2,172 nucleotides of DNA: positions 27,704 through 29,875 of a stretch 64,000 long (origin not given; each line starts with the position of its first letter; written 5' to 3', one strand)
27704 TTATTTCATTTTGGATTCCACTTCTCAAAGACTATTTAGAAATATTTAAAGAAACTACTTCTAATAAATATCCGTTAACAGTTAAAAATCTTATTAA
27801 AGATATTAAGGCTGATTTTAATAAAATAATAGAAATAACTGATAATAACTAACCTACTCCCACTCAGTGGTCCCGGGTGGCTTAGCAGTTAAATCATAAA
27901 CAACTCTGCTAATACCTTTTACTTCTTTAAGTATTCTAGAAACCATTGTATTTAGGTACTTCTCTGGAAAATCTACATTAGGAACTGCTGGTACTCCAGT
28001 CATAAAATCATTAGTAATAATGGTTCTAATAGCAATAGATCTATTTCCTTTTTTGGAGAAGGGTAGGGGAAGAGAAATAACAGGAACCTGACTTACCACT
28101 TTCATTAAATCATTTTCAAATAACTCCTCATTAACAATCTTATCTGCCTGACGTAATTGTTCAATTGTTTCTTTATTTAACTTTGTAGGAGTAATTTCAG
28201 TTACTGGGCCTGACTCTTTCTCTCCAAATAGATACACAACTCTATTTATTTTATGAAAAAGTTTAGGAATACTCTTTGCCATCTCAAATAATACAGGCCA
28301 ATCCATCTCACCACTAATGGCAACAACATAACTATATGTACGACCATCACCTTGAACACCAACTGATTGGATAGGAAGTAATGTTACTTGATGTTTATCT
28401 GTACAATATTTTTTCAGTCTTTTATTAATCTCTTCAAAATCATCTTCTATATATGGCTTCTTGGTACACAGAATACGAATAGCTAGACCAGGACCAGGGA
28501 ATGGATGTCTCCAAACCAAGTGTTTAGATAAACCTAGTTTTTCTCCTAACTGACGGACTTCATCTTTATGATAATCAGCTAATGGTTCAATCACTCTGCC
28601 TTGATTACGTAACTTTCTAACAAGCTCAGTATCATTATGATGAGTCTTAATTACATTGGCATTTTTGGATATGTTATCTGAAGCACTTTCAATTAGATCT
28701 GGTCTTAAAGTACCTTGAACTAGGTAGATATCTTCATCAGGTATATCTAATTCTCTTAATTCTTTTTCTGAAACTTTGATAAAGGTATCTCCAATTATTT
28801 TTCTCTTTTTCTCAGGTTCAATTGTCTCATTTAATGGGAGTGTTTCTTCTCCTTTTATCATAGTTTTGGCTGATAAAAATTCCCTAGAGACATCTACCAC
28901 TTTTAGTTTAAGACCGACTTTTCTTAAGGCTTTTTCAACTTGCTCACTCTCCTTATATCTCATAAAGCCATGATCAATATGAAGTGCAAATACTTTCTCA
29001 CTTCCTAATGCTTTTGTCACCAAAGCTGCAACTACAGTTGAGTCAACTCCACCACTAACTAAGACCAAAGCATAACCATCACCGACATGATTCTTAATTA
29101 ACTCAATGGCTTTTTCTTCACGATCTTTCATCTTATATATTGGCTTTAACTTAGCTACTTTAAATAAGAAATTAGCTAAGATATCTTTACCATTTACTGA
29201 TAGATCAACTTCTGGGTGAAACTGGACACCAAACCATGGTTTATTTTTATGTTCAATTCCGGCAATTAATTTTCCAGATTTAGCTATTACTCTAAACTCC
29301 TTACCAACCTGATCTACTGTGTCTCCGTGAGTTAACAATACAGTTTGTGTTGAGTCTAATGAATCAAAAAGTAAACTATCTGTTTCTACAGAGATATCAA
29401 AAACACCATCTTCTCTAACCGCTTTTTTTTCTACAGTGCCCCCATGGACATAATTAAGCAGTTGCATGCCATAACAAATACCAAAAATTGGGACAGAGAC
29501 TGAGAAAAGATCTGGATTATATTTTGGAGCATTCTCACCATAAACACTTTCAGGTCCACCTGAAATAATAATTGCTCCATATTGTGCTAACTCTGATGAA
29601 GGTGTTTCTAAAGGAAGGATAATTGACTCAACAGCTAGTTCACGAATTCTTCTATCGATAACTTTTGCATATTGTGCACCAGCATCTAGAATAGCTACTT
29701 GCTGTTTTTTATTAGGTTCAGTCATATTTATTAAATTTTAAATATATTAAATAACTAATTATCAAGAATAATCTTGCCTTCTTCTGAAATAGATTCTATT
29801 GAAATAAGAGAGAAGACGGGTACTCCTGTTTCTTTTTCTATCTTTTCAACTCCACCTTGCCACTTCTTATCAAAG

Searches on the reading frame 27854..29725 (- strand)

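Call 12: search_protein_families(library=ncbifam, proteins=[window:27854-29725:-], max_evalue=1e-10)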
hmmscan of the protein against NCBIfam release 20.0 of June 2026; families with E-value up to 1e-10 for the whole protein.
window:27854-29725:- (623 aa): 19 families
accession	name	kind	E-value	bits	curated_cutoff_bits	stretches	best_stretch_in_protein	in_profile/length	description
NF000848.1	PRK00074.1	equivalog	1.1e-148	496.1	400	2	10-498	1-499/512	glutamine-hydrolyzing GMP synthase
TIGR00884.1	guaA_Cterm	equivalog_domain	1.4e-85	287.3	338.75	2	204-502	4-301/310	glutamine-hydrolyzing GMP synthase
TIGR00888.1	guaA_Nterm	equivalog_domain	6.2e-52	175.7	172.15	1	10-193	1-187/188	glutamine-hydrolyzing GMP synthase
NF001975.0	PRK00758.1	equivalog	1.2e-37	129.3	198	1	9-188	3-180/185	GMP synthase subunit A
TIGR00566.1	trpG_papA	subfamily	3.6e-17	62.8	121.05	1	51-187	47-190/192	glutamine amidotransferase of anthranilate synthase or aminodeoxychorismate synthase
NF011201.0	PRK14607.1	equivalog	1.6e-16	60.1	670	1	73-236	69-234/534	bifunctional anthranilate synthase component II/anthranilate phosphoribosyltransferase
NF010081.0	PRK13566.1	equivalog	9.7e-15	53.8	645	1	6-188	527-718/729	anthranilate synthase component I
NF009475.0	PRK12838.1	equivalog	1.7e-14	53.6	221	1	4-173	166-335/359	carbamoyl phosphate synthase small subunit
NF010587.0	PRK13980.1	equivalog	2.2e-14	53.3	255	0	204-281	16-96/267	NAD+ synthase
NF005367.0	PRK06895.1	equivalog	5.1e-14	52.6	265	1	26-187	20-186/190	anthranilate synthase component II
NF006562.0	PRK09065.1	equivalog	7e-14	51.9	205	1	40-178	48-195/242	glutamine amidotransferase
TIGR01823.1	PabB-fungal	equivalog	7.6e-14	50.9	442.55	1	45-191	50-204/742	aminodeoxychorismate synthase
NF041322.1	Anth_synII_Halo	equivalog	1.1e-13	51.3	320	1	51-188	44-188/190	anthranilate synthase component II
TIGR01368.1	CPSaseIIsmall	equivalog_domain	1.4e-13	50.6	307.35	1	4-174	172-342/361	glutamine-hydrolyzing carbamoyl-phosphate synthase small subunit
NF005849.0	PRK07765.1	equivalog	2.1e-13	50.1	308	1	74-199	73-201/219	aminodeoxychorismate/anthranilate synthase component II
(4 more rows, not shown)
